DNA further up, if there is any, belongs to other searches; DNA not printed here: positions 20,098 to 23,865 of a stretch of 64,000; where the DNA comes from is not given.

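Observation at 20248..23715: MalQ (GH77 amylomaltase) fused in-frame to an MshA-like GT4 glycosyltransferase, possibly through a lost stop codon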

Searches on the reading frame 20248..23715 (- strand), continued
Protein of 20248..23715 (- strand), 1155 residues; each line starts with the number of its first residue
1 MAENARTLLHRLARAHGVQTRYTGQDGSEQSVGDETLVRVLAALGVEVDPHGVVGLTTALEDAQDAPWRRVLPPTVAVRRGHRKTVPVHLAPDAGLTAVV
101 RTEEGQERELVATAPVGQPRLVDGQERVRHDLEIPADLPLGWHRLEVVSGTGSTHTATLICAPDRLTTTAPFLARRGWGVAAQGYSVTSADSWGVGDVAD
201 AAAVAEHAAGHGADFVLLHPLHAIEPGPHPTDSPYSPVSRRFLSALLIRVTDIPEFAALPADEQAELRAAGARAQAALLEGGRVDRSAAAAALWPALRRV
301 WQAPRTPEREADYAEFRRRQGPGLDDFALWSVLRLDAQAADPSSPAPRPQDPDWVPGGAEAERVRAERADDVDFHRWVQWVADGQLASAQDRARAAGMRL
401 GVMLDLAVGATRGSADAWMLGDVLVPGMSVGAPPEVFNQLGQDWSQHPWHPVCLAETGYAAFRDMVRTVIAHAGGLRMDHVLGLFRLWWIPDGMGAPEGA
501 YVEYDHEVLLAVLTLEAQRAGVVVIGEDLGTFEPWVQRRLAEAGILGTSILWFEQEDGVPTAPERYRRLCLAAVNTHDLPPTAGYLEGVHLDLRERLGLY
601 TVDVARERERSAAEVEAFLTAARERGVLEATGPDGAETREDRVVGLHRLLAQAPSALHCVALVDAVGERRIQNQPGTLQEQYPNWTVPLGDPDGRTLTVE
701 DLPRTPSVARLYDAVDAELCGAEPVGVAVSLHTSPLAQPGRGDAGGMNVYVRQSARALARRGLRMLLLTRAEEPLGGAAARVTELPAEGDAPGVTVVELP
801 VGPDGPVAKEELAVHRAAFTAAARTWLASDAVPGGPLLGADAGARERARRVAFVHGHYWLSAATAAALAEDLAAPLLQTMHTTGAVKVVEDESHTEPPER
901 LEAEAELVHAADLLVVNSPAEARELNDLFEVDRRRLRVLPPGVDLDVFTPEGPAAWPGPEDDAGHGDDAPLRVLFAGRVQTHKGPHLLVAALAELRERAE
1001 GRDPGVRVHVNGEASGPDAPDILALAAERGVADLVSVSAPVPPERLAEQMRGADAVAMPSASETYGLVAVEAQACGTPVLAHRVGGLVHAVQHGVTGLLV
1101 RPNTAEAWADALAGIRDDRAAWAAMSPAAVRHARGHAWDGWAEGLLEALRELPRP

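Call 5: find_homologous_proteins(query=window:20248-23715:-, max_evalue=1e-20)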
Query window:20248-23715:- (1155 aa): 1121 proteins with E <= 1e-20 among 8000 candidates; the best 120 are listed.
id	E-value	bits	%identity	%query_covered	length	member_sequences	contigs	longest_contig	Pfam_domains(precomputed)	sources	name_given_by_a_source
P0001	0.0e+0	2455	96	100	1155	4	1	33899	PF21226.5,PF00534.27,PF13579.13,PF02446.24,PF13439.13,PF20706.4,PF13692.13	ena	-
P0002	0.0e+0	2235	89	100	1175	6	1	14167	PF21226.5,PF00534.27,PF13579.13,PF02446.24,PF13439.13,PF20706.4,PF13692.13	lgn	-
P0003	0.0e+0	2197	87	100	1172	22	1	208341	PF21226.5,PF00534.27,PF13579.13,PF02446.24,PF13439.13,PF20706.4,PF13692.13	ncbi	-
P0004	0.0e+0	1826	74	100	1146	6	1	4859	PF21226.5,PF00534.27,PF13579.13,PF02446.24,PF13439.13,PF20706.4,PF13692.13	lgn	-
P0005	0.0e+0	1689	70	100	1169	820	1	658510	PF21226.5,PF00534.27,PF13579.13,PF02446.24,PF13439.13,PF20706.4,PF13692.13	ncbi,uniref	ncbi:4-alpha-glucanotransferase [Micrococcus luteus]|uniref:4-alpha-glucanotransferase n=1 Tax=Micro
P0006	0.0e+0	1687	70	99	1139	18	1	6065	PF21226.5,PF00534.27,PF13579.13,PF02446.24,PF13439.13,PF20706.4,PF13692.13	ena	-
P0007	0.0e+0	1681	70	99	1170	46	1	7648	PF21226.5,PF00534.27,PF13579.13,PF02446.24,PF13439.13,PF20706.4,PF13692.13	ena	-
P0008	0.0e+0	1642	68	100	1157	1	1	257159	PF21226.5,PF00534.27,PF13579.13,PF13524.13,PF02446.24,PF13439.13,PF20706.4,PF13692.13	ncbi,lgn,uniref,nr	ncbi:4-alpha-glucanotransferase [Micrococcus sp.]|uniref:4-alpha-glucanotransferase n=1 Tax=Micrococ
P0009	0.0e+0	1451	70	84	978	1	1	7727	PF21226.5,PF13579.13,PF02446.24,PF13439.13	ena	-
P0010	0.0e+0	1279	57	99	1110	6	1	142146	PF21226.5,PF00534.27,PF13579.13,PF13524.13,PF02446.24,PF13439.13,PF20706.4,PF13692.13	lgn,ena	-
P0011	0.0e+0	1264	57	100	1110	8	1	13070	PF21226.5,PF00534.27,PF13579.13,PF13524.13,PF02446.24,PF13439.13,PF20706.4,PF13692.13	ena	-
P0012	0.0e+0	1249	56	100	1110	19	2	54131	PF21226.5,PF00534.27,PF13579.13,PF13524.13,PF02446.24,PF13439.13,PF20706.4,PF13692.13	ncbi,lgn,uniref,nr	ncbi:4-alpha-glucanotransferase [Micrococcus lylae]|uniref:4-alpha-glucanotransferase n=1 Tax=Microc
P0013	0.0e+0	1225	56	99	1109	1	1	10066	PF21226.5,PF00534.27,PF13579.13,PF13524.13,PF02446.24,PF13439.13,PF20706.4,PF13692.13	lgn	-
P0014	0.0e+0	1125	53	99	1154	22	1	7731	PF21226.5,PF00534.27,PF13579.13,PF02446.24,PF13439.13,PF20706.4,PF13692.13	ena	-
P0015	0.0e+0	1041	50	99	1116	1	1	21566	PF21226.5,PF00534.27,PF13579.13,PF02446.24,PF13439.13,PF20706.4,PF13692.13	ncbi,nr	ncbi:MAG: 4-alpha-glucanotransferase [Micrococcus sp.]|nr:4-alpha-glucanotransferase [Micrococcus sp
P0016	7.9e-240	817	56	62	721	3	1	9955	PF21226.5,PF02446.24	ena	-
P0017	3.5e-239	815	56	62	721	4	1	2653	PF21226.5,PF02446.24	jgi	jgi:4-alpha-glucanotransferase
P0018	3.7e-239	815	56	62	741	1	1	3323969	PF21226.5,PF02446.24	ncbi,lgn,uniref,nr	ncbi:4-alpha-glucanotransferase [Citricoccus sp. SGAir0253]|uniref:4-alpha-glucanotransferase n=1 Ta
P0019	3.5e-238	812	56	62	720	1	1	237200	PF21226.5,PF02446.24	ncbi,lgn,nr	ncbi:MAG: 4-alpha-glucanotransferase [Micrococcus sp.]|nr:4-alpha-glucanotransferase [Micrococcus sp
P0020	1.6e-236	806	55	62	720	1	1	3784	PF21226.5,PF02446.24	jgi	jgi:4-alpha-glucanotransferase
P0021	2.4e-236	806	54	63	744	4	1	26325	PF21226.5,PF02446.24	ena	-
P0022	6.7e-235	801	55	62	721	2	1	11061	PF21226.5,PF02446.24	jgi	jgi:4-alpha-glucanotransferase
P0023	8.0e-235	801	55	62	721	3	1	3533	PF21226.5,PF02446.24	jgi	jgi:4-alpha-glucanotransferase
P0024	2.8e-234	799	54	62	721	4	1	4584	PF21226.5,PF02446.24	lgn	-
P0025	1.5e-233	797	54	62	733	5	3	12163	PF21226.5,PF02446.24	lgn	-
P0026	4.1e-232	792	54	62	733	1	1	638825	PF21226.5,PF02446.24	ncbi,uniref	ncbi:4-alpha-glucanotransferase [Microbacterium sp. A93]|uniref:4-alpha-glucanotransferase n=1 Tax=M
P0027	1.2e-231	790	54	62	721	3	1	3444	PF21226.5,PF02446.24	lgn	-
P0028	1.2e-230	787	54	62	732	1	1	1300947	PF21226.5,PF02446.24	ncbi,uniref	ncbi:4-alpha-glucanotransferase [Citricoccus sp. GCM10030269]|uniref:4-alpha-glucanotransferase n=1 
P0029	1.6e-230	786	53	62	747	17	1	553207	PF21226.5,PF02446.24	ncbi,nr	ncbi:4-alpha-glucanotransferase [Cellulosimicrobium funkei]|nr:4-alpha-glucanotransferase [Cellulosi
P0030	9.9e-230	784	53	63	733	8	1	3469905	PF21226.5,PF02446.24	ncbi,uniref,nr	ncbi:4-alpha-glucanotransferase [Citricoccus sp. I39-566]|uniref:4-alpha-glucanotransferase n=1 Tax=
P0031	7.9e-228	778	53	62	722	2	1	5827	PF21226.5,PF02446.24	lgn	-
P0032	9.9e-228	777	54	62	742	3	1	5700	PF21226.5,PF02446.24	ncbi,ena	-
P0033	4.4e-226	772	53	62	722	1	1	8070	PF21226.5,PF02446.24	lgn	-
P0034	1.2e-225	770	54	62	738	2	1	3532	PF21226.5,PF02446.24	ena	-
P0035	7.1e-225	768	54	62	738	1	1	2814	PF21226.5,PF02446.24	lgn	-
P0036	1.5e-222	760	53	62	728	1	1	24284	PF21226.5,PF02446.24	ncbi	-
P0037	3.9e-222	759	53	62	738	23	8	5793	PF21226.5,PF02446.24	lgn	-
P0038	8.6e-222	758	53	62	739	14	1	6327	PF21226.5,PF02446.24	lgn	-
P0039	4.1e-219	749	53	62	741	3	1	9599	PF21226.5,PF02446.24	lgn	-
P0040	8.0e-218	744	53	62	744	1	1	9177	PF21226.5,PF02446.24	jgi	jgi:4-alpha-glucanotransferase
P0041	7.0e-217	741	53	62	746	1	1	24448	PF21226.5,PF02446.24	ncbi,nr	ncbi:MAG: 4-alpha-glucanotransferase [Pseudarthrobacter sp.]|nr:4-alpha-glucanotransferase [Pseudart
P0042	2.0e-216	740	53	62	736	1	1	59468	PF21226.5,PF02446.24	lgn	-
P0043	4.0e-216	739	53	62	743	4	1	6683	PF21226.5,PF02446.24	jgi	-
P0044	1.1e-215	737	53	62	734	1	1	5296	PF21226.5,PF02446.24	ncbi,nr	ncbi:MAG: 4-alpha-glucanotransferase [Pseudarthrobacter sp.]|nr:4-alpha-glucanotransferase [Pseudart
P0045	2.3e-215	736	53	62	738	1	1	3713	PF21226.5,PF02446.24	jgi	jgi:4-alpha-glucanotransferase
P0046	2.3e-215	736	53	62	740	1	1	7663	PF21226.5,PF02446.24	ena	-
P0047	3.2e-215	736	52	62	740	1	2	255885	PF21226.5,PF02446.24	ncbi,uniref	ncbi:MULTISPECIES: 4-alpha-glucanotransferase [unclassified Arthrobacter]|uniref:4-alpha-glucanotran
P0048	3.2e-215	736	51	62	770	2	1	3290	PF21226.5,PF02446.24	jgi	jgi:4-alpha-glucanotransferase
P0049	8.3e-215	734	52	62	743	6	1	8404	PF21226.5,PF02446.24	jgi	jgi:4-alpha-glucanotransferase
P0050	5.9e-214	732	52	62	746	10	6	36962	PF21226.5,PF02446.24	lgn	-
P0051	7.8e-214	731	52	62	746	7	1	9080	PF21226.5,PF02446.24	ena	-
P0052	1.2e-213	731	52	62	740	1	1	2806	PF21226.5,PF02446.24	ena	-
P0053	1.3e-213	731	52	62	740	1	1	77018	PF21226.5,PF02446.24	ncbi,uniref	ncbi:4-alpha-glucanotransferase [Arthrobacter sedimenti]|uniref:4-alpha-glucanotransferase n=1 Tax=A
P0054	1.9e-213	730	52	62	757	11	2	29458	PF21226.5,PF02446.24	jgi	jgi:4-alpha-glucanotransferase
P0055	2.2e-213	730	52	62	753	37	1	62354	PF21226.5,PF02446.24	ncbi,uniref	ncbi:4-alpha-glucanotransferase [Pseudarthrobacter sp.]|uniref:4-alpha-glucanotransferase n=1 Tax=Ps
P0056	2.9e-213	729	52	62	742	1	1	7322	PF21226.5,PF02446.24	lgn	-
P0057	4.5e-213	729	52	62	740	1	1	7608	PF21226.5,PF02446.24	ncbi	ncbi:4-alpha-glucanotransferase [Arthrobacter sp. C152]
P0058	5.4e-213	728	52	62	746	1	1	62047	PF21226.5,PF02446.24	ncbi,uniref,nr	ncbi:4-alpha-glucanotransferase [Arthrobacter sp. ISL-48]|uniref:4-alpha-glucanotransferase n=1 Tax=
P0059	5.9e-213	728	52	62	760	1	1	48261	PF21226.5,PF02446.24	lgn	-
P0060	6.1e-213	728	53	62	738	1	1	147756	PF21226.5,PF02446.24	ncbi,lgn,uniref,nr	ncbi:4-alpha-glucanotransferase [Pseudarthrobacter sulfonivorans]|uniref:4-alpha-glucanotransferase 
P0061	6.9e-213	728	49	62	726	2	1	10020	PF21226.5,PF02446.24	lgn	-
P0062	8.6e-213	728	53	62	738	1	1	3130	PF21226.5,PF02446.24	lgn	-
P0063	1.6e-212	727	52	62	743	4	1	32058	PF21226.5,PF02446.24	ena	-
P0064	2.1e-212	726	52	62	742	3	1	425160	PF21226.5,PF02446.24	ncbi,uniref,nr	ncbi:4-alpha-glucanotransferase [Pseudarthrobacter sp. NamE5]|uniref:4-alpha-glucanotransferase n=1 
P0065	2.1e-212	726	53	62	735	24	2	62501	PF21226.5,PF02446.24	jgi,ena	jgi:4-alpha-glucanotransferase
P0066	2.9e-212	726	53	62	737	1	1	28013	PF21226.5,PF02446.24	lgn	-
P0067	7.7e-212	725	52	62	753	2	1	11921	PF21226.5,PF02446.24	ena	-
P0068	8.6e-212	724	52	62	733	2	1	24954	PF21226.5,PF02446.24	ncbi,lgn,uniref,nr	ncbi:4-alpha-glucanotransferase [Arthrobacter sp. VKM Ac-2550]|uniref:4-alpha-glucanotransferase n=1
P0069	1.2e-211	724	51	62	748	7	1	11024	PF21226.5,PF02446.24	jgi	jgi:4-alpha-glucanotransferase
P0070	1.2e-211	724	52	62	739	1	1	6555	PF21226.5,PF02446.24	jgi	jgi:4-alpha-glucanotransferase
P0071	1.3e-211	724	52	62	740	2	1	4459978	PF21226.5,PF02446.24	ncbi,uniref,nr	ncbi:4-alpha-glucanotransferase [Arthrobacter sp. FW306-07-I]|uniref:4-alpha-glucanotransferase n=1 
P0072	1.6e-211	724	52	62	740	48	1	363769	PF21226.5,PF02446.24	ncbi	-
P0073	2.0e-211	723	52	62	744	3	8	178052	PF21226.5,PF02446.24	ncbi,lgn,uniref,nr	ncbi:4-alpha-glucanotransferase [Pseudarthrobacter phenanthrenivorans]|uniref:4-alpha-glucanotransfe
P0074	2.2e-211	723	52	62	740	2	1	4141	PF21226.5,PF02446.24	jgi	-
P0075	4.1e-211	722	52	62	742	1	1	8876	PF21226.5,PF02446.24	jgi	jgi:4-alpha-glucanotransferase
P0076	4.6e-211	722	51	62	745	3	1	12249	PF21226.5,PF02446.24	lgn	-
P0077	6.0e-211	722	52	62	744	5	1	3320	PF21226.5,PF02446.24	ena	-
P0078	8.7e-211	721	52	62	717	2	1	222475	PF21226.5,PF02446.24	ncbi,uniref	ncbi:4-alpha-glucanotransferase [Pseudarthrobacter sp. NPDC058362]|uniref:4-alpha-glucanotransferase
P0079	9.9e-211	721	51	62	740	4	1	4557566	PF21226.5,PF02446.24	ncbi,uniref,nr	ncbi:4-alpha-glucanotransferase [Arthrobacter sp. DNA4]|uniref:4-alpha-glucanotransferase n=1 Tax=Ar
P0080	1.1e-210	721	52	62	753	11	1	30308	PF21226.5,PF02446.24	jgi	jgi:4-alpha-glucanotransferase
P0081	1.7e-210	720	51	62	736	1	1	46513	PF21226.5,PF02446.24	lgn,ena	-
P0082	1.8e-210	720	51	62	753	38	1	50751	PF21226.5,PF02446.24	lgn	-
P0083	2.9e-210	719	51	62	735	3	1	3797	PF21226.5,PF02446.24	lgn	-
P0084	3.1e-210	719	51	62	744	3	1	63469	PF21226.5,PF02446.24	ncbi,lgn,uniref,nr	ncbi:4-alpha-glucanotransferase [Arthrobacter sp. NQ4]|uniref:4-alpha-glucanotransferase n=1 Tax=Art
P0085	3.8e-210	719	52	62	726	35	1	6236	PF21226.5,PF02446.24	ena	-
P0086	4.2e-210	719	52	62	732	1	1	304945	PF21226.5,PF02446.24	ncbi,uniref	ncbi:4-alpha-glucanotransferase [Pseudarthrobacter oxydans]|uniref:4-alpha-glucanotransferase n=1 Ta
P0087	1.4e-209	717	52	62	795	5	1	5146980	PF21226.5,PF02446.24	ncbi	ncbi:4-alpha-glucanotransferase [Arthrobacter sp. D1-29]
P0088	1.4e-209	717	52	62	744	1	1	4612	PF21226.5,PF02446.24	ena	-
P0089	3.4e-209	716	51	62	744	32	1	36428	PF21226.5,PF02446.24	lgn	-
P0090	1.4e-208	714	51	62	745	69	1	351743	PF21226.5,PF02446.24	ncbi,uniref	ncbi:4-alpha-glucanotransferase [Pseudarthrobacter scleromae]|uniref:4-alpha-glucanotransferase n=1 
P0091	3.1e-208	713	51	62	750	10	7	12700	PF21226.5,PF02446.24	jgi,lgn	jgi:4-alpha-glucanotransferase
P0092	3.4e-208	713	52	62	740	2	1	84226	PF21226.5,PF02446.24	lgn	-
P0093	3.6e-208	712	52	60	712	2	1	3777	PF21226.5,PF02446.24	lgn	-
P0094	4.1e-208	712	51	62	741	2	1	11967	PF21226.5,PF02446.24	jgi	jgi:4-alpha-glucanotransferase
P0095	5.7e-208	712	49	62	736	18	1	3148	PF21226.5,PF02446.24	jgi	jgi:4-alpha-glucanotransferase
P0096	6.6e-208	712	51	62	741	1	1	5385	PF21226.5,PF02446.24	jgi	jgi:4-alpha-glucanotransferase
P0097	1.0e-207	711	49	62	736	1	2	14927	PF21226.5,PF02446.24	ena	-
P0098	1.2e-207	711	51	62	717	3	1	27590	PF21226.5,PF02446.24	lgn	-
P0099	1.3e-207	711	50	62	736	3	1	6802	PF21226.5,PF02446.24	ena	-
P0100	1.9e-207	710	50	62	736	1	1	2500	PF21226.5,PF02446.24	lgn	-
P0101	2.1e-207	710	51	62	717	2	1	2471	PF21226.5,PF02446.24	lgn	-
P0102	2.5e-207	710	51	62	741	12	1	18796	PF21226.5,PF02446.24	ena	-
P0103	2.9e-207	709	51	62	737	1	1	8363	PF21226.5,PF02446.24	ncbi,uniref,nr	ncbi:4-alpha-glucanotransferase [Arthrobacter crystallopoietes BAB-32]|uniref:4-alpha-glucanotransfe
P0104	3.3e-207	709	51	62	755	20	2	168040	PF21226.5,PF02446.24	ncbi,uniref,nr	ncbi:4-alpha-glucanotransferase [Pseudarthrobacter sulfonivorans]|uniref:4-alpha-glucanotransferase 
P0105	3.7e-207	709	51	62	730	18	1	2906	PF21226.5,PF02446.24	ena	-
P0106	3.7e-207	709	50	62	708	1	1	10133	PF21226.5,PF02446.24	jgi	jgi:4-alpha-glucanotransferase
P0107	4.0e-207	709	49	62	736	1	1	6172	PF21226.5,PF02446.24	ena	-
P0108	4.3e-207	709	49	62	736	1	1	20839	PF21226.5,PF02446.24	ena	-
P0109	4.9e-207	709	50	62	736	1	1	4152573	PF21226.5,PF02446.24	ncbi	ncbi:4-alpha-glucanotransferase [Arthrobacter sp. D1-17]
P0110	8.3e-207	708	50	62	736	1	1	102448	PF21226.5,PF02446.24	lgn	-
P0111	8.3e-207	708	50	62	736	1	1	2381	PF21226.5,PF02446.24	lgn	-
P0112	9.8e-207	708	50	62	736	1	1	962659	PF21226.5,PF02446.24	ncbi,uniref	ncbi:4-alpha-glucanotransferase [Arthrobacter sp. NPDC093125]|uniref:4-alpha-glucanotransferase n=1 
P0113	1.2e-206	707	51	62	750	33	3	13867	PF21226.5,PF02446.24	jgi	jgi:4-alpha-glucanotransferase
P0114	1.6e-206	707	52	60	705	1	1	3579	PF21226.5,PF02446.24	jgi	-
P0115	2.1e-206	707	52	62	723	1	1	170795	PF21226.5,PF02446.24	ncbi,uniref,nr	ncbi:4-alpha-glucanotransferase [Arthrobacter sp. I2-34]|uniref:4-alpha-glucanotransferase n=1 Tax=A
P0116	3.5e-205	703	52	62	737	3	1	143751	PF21226.5,PF02446.24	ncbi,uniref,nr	ncbi:4-alpha-glucanotransferase [Pseudarthrobacter sp. J64]|uniref:4-alpha-glucanotransferase n=1 Ta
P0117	5.5e-205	702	50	62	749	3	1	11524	PF21226.5,PF02446.24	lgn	-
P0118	1.1e-204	701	51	62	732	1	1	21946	PF21226.5,PF02446.24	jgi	jgi:4-alpha-glucanotransferase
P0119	1.4e-204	701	51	62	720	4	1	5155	PF21226.5,PF02446.24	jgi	jgi:4-alpha-glucanotransferase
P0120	1.6e-203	697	51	62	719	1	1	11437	PF21226.5,PF02446.24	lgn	-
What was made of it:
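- Checked: Not chance: the two-domain ORF recurs in 15 clusters of 90% identity (call 5).
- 15 clusters of 1109-1175 aa at 50-96% identity carry both domains (call 5).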

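Call 9: find_encoding_contigs(protein=P0018, flank=10000, max_places=2)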
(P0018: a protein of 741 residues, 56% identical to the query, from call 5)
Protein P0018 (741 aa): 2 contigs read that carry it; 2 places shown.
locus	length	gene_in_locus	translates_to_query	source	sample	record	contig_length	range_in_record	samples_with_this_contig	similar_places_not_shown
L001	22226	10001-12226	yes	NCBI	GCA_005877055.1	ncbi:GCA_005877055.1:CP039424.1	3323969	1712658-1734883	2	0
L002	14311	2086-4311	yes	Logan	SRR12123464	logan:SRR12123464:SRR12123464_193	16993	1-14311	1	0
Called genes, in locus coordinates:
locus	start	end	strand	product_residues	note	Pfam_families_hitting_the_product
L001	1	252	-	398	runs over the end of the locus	PF14801:TrmI-like_N, PF01135:PCMT (weak), PF08704:GCD14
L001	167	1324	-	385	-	PF02163:Peptidase_M50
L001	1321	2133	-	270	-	PF00702:Hydrolase, PF12710:HAD, PF13419:HAD_2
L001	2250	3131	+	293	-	PF09754:PAC2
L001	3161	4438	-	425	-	PF01406:tRNA-synt_1e, PF09334:tRNA-synt_1g (faint)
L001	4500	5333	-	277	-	PF02673:BacA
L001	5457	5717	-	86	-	-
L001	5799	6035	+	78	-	PF18963:DUF5703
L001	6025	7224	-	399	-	PF02771:Acyl-CoA_dh_N (weak), PF00441:Acyl-CoA_dh_1, PF08028:Acyl-CoA_dh_2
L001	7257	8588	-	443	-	PF04389:Peptidase_M28, PF01546:Peptidase_M20, PF07687:M20_dimer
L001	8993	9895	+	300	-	-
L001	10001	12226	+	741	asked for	PF21226:MalQ_N, PF02446:Glyco_hydro_77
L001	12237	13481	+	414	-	PF20706:GT4-conflict, PF13439:Glyco_transf_4, PF13579:Glyco_trans_4_4, PF00534:Glycos_transf_1, PF13692:Glyco_trans_1_4, PF13524:Glyco_trans_1_2 (weak)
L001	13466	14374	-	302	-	PF01575:MaoC_dehydratas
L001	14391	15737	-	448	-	PF00106:adh_short, PF08659:KR, PF13561:adh_short_C2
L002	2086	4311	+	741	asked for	PF21226:MalQ_N, PF02446:Glyco_hydro_77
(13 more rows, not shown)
